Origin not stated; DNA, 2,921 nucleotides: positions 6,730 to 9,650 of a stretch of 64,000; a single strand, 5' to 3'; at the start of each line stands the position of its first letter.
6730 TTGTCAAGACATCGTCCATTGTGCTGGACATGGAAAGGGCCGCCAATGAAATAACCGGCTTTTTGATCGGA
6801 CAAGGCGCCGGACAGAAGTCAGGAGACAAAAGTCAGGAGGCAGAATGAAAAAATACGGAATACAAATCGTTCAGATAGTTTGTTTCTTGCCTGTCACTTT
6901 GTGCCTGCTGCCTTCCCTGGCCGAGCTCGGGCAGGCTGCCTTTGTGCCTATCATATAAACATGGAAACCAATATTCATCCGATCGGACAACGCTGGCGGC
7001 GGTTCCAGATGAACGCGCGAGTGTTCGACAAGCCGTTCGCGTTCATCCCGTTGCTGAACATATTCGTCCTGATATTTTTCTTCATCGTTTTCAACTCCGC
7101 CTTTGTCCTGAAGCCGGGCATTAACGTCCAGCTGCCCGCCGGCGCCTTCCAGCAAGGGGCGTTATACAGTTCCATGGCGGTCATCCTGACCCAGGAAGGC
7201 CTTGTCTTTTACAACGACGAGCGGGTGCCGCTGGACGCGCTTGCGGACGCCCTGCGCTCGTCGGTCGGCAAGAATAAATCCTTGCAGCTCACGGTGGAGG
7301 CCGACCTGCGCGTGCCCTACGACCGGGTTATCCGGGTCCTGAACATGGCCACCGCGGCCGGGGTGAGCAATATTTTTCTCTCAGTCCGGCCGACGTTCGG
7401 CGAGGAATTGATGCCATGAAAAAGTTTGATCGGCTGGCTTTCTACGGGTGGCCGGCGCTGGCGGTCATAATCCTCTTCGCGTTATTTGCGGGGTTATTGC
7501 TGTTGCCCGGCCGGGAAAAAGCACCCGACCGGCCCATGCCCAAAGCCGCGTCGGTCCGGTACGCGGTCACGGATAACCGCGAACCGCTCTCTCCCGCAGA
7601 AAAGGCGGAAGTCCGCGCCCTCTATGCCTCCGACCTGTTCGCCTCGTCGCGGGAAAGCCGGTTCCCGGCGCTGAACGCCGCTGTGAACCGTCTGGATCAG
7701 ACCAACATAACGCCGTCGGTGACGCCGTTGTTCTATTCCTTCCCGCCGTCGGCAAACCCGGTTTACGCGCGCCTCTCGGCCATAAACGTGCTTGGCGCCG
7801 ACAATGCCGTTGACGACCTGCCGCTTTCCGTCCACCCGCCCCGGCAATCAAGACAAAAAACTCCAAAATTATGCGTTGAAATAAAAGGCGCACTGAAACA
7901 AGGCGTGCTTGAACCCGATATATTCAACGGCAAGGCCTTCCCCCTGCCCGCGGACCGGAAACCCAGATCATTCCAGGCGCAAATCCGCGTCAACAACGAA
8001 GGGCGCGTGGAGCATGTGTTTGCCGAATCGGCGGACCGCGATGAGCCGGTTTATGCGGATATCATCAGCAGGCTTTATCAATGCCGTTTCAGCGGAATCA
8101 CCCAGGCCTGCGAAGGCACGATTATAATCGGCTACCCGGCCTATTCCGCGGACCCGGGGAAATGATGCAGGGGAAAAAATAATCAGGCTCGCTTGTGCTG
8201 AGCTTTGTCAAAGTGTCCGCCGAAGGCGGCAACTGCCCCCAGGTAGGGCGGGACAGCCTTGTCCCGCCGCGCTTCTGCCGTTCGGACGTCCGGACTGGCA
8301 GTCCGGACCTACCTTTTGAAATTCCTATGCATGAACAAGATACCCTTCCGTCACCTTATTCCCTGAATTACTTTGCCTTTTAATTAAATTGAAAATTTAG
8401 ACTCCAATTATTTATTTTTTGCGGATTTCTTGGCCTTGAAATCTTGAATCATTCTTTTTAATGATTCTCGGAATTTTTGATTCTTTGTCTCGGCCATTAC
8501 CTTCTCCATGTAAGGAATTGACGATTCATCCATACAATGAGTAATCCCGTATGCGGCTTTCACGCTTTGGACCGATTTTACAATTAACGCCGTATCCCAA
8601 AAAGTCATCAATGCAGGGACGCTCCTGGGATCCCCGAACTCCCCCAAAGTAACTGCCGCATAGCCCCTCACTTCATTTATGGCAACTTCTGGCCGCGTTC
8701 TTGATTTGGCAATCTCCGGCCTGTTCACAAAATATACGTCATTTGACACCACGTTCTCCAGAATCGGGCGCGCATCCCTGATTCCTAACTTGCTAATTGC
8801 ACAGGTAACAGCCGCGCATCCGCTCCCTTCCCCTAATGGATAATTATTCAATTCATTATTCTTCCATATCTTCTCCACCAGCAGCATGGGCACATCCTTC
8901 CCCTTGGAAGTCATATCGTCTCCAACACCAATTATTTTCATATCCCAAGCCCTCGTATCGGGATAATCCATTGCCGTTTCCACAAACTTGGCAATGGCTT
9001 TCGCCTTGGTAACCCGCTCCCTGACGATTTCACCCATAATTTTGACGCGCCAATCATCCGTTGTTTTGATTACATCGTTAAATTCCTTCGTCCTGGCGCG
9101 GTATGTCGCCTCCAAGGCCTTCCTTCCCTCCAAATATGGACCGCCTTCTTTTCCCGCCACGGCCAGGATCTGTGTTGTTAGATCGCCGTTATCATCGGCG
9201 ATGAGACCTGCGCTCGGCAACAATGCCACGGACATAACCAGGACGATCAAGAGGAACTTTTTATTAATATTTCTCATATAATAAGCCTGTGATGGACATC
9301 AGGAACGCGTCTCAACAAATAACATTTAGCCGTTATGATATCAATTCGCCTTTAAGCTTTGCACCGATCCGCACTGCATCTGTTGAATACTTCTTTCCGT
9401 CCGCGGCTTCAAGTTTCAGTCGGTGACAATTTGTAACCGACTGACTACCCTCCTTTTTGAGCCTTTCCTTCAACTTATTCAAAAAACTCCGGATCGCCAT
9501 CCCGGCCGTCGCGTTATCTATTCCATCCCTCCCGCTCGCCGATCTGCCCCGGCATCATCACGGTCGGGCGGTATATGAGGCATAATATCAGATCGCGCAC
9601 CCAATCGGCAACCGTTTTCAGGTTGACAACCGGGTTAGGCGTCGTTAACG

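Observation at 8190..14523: Mosaic accessory island between the exbBD-tonB block and the OM beta-barrel gene, with alternating low-GC and high-GC segments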

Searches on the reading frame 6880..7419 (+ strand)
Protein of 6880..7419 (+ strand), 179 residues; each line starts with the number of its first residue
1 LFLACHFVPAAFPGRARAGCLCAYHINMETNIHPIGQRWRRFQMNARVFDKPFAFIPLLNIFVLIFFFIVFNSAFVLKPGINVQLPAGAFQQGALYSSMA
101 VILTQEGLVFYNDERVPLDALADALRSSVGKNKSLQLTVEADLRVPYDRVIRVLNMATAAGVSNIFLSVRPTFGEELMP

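Call 5: search_protein_families(library=pfam, proteins=[window:6880-7419:+], max_evalue=0.01)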
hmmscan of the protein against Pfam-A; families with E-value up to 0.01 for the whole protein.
window:6880-7419:+ (179 aa): 1 family
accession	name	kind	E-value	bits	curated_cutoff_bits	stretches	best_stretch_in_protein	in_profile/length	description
PF02472.21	ExbD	-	1.2e-15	58.1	25.4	1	55-171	10-127/128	Biopolymer transport protein ExbD/TolR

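Call 20: find_related_loci(query=window:6958-7416:+, collection=genome_contigs, flank=10000)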
Query window:6958-7416:+ (153 aa) in genome_contigs; peptide patterns used: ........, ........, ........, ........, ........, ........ (x = any residue, [..] = any of these).
599 stretches matched a pattern (row limit reached: there are more); 1 encode a relative of the query (tblastn E <= 1e-3); 1 distinct loci.
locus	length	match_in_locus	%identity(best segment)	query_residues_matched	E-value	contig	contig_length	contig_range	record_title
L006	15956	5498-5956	73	1-153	2e-75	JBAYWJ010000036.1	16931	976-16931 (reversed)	MAG: Kiritimatiellia bacterium isolate SO_2016_LW3_80 scaffold04835_LW162_2016, whole genome shotgun sequence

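Call 56: find_related_loci(query=window:6958-7416:+, collection=metagenome_contigs, flank=10000)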
Query window:6958-7416:+ (153 aa) in metagenome_contigs; peptide patterns used: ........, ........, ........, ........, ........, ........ (x = any residue, [..] = any of these).
600 stretches matched a pattern (row limit reached: there are more); 4 encode a relative of the query (tblastn E <= 1e-3); 4 distinct loci.
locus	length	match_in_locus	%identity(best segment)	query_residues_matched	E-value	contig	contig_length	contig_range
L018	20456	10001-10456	89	2-153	2e-82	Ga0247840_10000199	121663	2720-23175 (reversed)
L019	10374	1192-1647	89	2-153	2e-82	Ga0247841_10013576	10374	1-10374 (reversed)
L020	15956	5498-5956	73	1-153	6e-75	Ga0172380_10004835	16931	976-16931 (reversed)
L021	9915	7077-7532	71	1-153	8e-75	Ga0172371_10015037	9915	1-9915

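Call 60: search_protein_families(library=pfam, proteins=[L018:11332-12660:+, L018:12657-13790:+, L018:13793-14383:+, L018:14393-15124:+, L018:15121-16425:+, L018:16449-17726:+, L018:17748-19346:+, L006:6839-8197:-, L006:8058-9251:+, L006:9881-10981:+], max_evalue=0.001)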
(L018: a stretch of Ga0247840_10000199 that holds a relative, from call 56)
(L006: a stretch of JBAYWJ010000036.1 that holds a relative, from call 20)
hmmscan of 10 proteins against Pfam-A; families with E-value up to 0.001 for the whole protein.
L018:11332-12660:+ (442 aa): 1 family
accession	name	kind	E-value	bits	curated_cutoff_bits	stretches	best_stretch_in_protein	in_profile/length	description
PF00815.25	Histidinol_dh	-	6.9e-144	480.3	27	1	37-439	9-411/411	Histidinol dehydrogenase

L018:12657-13790:+ (377 aa): 1 family
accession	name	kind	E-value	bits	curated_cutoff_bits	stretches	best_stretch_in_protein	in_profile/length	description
PF00155.27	Aminotran_1_2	-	3.1e-56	191.6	19.7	1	25-371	2-361/361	Aminotransferase class I and II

L018:13793-14383:+ (196 aa): 1 family
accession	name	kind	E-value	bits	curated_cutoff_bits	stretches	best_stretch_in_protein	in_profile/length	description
PF00475.24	IGPD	-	9.1e-57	191.6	27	1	34-176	2-144/144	Imidazoleglycerol-phosphate dehydratase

L018:14393-15124:+ (243 aa): 2 families
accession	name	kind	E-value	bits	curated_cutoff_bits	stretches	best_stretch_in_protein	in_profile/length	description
PF00977.27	His_biosynth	-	1.1e-76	257.7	23.6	1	6-233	2-227/228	Histidine biosynthesis protein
PF01207.24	Dus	-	0.00021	20.9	20.4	0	143-230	133-219/311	Dihydrouridine synthase (Dus)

L018:15121-16425:+ (434 aa): 2 families
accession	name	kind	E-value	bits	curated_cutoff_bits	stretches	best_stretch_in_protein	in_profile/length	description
PF00675.25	Peptidase_M16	-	2.3e-40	138.4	22.3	1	21-167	1-147/149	Insulinase (Peptidase family M16)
PF05193.26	Peptidase_M16_C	-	2.9e-40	138.5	23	1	174-348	1-179/181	Peptidase M16 inactive domain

L018:16449-17726:+ (425 aa): 2 families
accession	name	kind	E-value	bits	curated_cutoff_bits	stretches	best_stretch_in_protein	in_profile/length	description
PF05359.17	DUF748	-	1.3e-14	53.8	50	1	17-302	9-260/1037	Domain of Unknown Function (DUF748)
PF05170.20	AsmA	-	6.9e-09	35.5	29.8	1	22-166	4-141/607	AsmA family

L018:17748-19346:+ (532 aa): 0 families

L006:6839-8197:- (452 aa): 0 families

L006:8058-9251:+ (397 aa): 1 family
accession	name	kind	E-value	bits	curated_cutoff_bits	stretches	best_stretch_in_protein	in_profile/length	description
PF00155.27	Aminotran_1_2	-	2.5e-52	178.7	19.7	1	73-389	4-361/361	Aminotransferase class I and II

L006:9881-10981:+ (366 aa): 3 families
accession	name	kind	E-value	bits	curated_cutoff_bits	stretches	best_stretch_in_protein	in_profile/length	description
PF22244.2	GCE_fung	-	1.6e-08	35.1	27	1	195-233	99-137/231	Glucuronyl esterase, fungi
PF12715.13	Abhydrolase_7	-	4.1e-05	23.4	21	1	67-285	88-309/388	Abhydrolase family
PF01738.24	DLH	-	0.00076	19.6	21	0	134-229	33-125/217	Dienelactone hydrolase family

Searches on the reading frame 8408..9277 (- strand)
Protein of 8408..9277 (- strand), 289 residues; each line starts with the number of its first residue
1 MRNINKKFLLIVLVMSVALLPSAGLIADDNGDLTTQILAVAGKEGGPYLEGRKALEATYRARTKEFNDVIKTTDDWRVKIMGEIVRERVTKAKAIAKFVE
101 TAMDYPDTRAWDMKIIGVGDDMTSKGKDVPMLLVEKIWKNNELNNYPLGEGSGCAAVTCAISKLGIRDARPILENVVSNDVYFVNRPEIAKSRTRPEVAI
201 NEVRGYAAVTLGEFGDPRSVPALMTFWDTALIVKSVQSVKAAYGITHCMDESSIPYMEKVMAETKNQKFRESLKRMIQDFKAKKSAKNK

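Call 5: search_protein_families(library=pfam, proteins=[window:8408-9277:-], max_evalue=0.01)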
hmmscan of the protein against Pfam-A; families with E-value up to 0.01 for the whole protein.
window:8408-9277:- (289 aa): 2 families
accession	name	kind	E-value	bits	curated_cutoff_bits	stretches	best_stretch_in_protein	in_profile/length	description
PF03130.22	HEAT_PBS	-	8.1e-06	26.3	20.9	1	203-224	1-22/27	PBS lyase HEAT-like repeat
PF13646.12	HEAT_2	-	0.002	18.8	27.7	0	202-229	15-42/88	HEAT repeats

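Call 8: search_protein_families(library=padloc, proteins=[window:8408-9277:-], max_evalue=0.01)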
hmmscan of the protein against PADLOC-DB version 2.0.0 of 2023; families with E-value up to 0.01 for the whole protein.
window:8408-9277:- (289 aa): 0 families

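Call 9: search_protein_families(library=ncbifam, proteins=[window:8408-9277:-], max_evalue=0.01)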
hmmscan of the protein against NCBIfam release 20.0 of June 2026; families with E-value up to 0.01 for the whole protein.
window:8408-9277:- (289 aa): 0 families

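Call 35: find_homologous_proteins(query=window:8408-9277:-, max_evalue=0.001)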
Query window:8408-9277:- (289 aa): 2 proteins with E <= 0.001 among 1207 candidates.
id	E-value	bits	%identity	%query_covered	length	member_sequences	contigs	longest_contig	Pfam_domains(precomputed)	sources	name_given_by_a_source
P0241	1.1e-166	571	89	100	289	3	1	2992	PF03130.23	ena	-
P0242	5.1e-69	250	45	94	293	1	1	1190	PF03130.23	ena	-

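Call 36: find_encoding_contigs(protein=P0241, flank=5000, max_places=3)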
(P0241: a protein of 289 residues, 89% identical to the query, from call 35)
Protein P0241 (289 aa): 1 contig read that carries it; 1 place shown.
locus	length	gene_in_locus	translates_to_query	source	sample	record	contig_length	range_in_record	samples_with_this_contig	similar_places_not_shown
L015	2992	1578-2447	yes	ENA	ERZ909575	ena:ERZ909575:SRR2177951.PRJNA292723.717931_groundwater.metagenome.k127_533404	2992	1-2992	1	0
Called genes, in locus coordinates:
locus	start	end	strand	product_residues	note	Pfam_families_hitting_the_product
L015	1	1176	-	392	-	?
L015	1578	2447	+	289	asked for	PF03130:HEAT_PBS (faint)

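Call 37: find_encoding_contigs(protein=P0242, flank=5000, max_places=3)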
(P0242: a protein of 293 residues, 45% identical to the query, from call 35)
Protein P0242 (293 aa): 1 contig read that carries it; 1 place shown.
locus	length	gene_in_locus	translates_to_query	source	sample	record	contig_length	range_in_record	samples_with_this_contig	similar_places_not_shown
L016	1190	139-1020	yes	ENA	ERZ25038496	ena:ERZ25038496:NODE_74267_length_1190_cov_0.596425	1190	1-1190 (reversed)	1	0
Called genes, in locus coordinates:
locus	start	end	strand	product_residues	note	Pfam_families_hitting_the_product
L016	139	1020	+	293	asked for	PF03130:HEAT_PBS (faint)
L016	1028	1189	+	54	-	?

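Call 45: search_protein_families(library=phrogs, proteins=[window:8408-9277:-], max_evalue=0.1)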
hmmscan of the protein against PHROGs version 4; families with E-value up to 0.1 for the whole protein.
window:8408-9277:- (289 aa): 0 families

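Call 96: find_related_loci(query=window:8408-9274:-, collection=viral_contigs, flank=4000)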
Query window:8408-9274:- (288 aa) in viral_contigs; peptide patterns used: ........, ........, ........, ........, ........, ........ (x = any residue, [..] = any of these).
9 stretches matched a pattern, but none encodes a relative of the query by tblastn (E <= 1e-3).

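Call 110: search_dna_similar(query=window:8408-9277:-, collection=phages, mode=protein, max_evalue=0.001, max_rows=10)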
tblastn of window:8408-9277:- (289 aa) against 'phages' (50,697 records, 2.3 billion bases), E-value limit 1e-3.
No match.

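Call 131: search_protein_representatives(protein=window:8408-9274:-)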
Query: 288 residues. Proteins with E-value up to 0.001 (for the whole library): 200; up to 1e-10: 29; up to 1e-30: 5. The best 150 are listed.
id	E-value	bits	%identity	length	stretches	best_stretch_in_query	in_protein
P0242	1.7e-69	250.3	46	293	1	16-280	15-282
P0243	2.9e-44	167.6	36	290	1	10-287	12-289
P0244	4.7e-43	163.6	35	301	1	31-280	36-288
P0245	4.1e-37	144.1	99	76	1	1-74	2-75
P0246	1.0e-30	123.2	32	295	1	8-279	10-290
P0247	3.2e-24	101.9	31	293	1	26-278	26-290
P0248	1.1e-23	100.1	30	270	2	26-179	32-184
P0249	5.3e-23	97.9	32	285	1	21-283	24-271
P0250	3.8e-20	88.5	28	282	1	6-277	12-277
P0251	2.2e-19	86.0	33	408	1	33-278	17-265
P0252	2.5e-19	85.8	33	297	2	45-178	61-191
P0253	1.9e-18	83.0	43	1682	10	200-223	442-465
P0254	7.8e-18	80.9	28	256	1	35-279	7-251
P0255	1.1e-17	80.5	32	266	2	42-183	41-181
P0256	4.7e-17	78.4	27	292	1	32-283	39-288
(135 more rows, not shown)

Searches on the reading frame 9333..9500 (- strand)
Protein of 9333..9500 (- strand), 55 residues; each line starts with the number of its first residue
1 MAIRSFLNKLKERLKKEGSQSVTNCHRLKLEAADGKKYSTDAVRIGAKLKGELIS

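Call 5: search_protein_families(library=pfam, proteins=[window:9333-9500:-], max_evalue=0.01)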
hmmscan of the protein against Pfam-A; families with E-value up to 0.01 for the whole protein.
window:9333-9500:- (55 aa): 0 families

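Call 8: search_protein_families(library=padloc, proteins=[window:9333-9500:-], max_evalue=0.01)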
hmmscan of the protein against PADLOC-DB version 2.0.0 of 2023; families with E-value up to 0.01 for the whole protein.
window:9333-9500:- (55 aa): 2 families
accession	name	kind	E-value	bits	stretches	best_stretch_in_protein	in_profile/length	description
PDLC04920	PDC-S13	-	1.1e-11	42.6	1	4-43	44-83/286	-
PDLC04841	PDC-S04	-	1.1e-08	33.1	1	4-44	47-87/292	-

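Call 9: search_protein_families(library=ncbifam, proteins=[window:9333-9500:-], max_evalue=0.01)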
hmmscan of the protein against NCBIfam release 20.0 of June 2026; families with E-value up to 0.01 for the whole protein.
window:9333-9500:- (55 aa): 0 families

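Call 44: search_protein_families(library=pfam, proteins=[window:9333-9500:-], max_evalue=10)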
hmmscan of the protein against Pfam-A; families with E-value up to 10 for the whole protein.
window:9333-9500:- (55 aa): 0 families

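Call 45: search_protein_families(library=phrogs, proteins=[window:9333-9500:-], max_evalue=0.1)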
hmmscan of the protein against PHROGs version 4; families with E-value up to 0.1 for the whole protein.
window:9333-9500:- (55 aa): 1 family
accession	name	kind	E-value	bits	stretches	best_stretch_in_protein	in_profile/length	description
phrog_15286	-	unknown function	1.6e-06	28.3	1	4-43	44-83/274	-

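Call 46: search_dna_similar(query=window:9333-9500:-, collection=plasmids, mode=protein, max_evalue=0.01, max_rows=12)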
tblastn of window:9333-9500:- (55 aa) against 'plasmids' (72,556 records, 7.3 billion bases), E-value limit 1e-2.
Records with a match: 6; places in all: 7; records where one place covers at least 80% of the query: 1.
Best place of each record, by identity: 60-80% 1; <60% 5.
By first word of the organism name: Parabacteroides 2; Phocaeicola 2; Candidatus 1; Arcobacter 1.
By predicted mobility (MOB-suite, as given by PLSDB): non-mobilizable 6.
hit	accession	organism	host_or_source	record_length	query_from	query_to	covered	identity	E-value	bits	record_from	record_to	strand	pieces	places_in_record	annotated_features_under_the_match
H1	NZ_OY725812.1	Parabacteroides distasonis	-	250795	4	42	71%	59.0%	2e-7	52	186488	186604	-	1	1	Bro-N domain-containing protein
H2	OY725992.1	Phocaeicola massiliensis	-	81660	5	42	69%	57.9%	2e-6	49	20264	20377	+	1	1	record has no annotation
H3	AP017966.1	Candidatus Megaera polyxenophila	-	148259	5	50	84%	47.8%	1e-3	41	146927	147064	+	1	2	antirepressor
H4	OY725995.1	Phocaeicola massiliensis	-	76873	4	42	71%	56.4%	2e-6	49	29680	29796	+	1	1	record has no annotation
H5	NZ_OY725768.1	Parabacteroides distasonis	-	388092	10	41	58%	62.5%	1e-5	47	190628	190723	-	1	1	none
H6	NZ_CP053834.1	Arcobacter cloacae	cell culture,Sewage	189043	4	42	71%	51.3%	2e-3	40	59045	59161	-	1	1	Bro-N domain-containing protein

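Call 47: get_annotated_region(hit=H1, flank=1500)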
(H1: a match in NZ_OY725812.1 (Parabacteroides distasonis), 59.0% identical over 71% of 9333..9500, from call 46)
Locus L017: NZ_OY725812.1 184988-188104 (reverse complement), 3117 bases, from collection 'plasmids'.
description: Parabacteroides distasonis strain Parabacteroides distasonis TSDC17.2-1.1 plasmid 67, complete sequence
organism: Parabacteroides distasonis (NCBI taxid 823)
taxonomy: Bacteria; Bacteroidota; Bacteroidia; Bacteroidales; Tannerellaceae; Parabacteroides; Parabacteroides distasonis
host: -; source: -; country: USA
typing (MOB-suite, as given by PLSDB): non-mobilizable
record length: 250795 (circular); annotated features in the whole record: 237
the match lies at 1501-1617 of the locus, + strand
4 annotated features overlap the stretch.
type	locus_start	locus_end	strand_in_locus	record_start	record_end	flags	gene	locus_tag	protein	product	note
CDS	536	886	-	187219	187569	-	-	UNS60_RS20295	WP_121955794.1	DUF86 domain-containing protein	-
CDS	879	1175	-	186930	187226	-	-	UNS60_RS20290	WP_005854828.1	nucleotidyltransferase domain-containing protein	-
CDS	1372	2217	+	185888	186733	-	-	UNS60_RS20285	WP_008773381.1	Bro-N domain-containing protein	-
CDS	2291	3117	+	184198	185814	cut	-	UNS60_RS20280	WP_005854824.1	ATP-binding cassette domain-containing protein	-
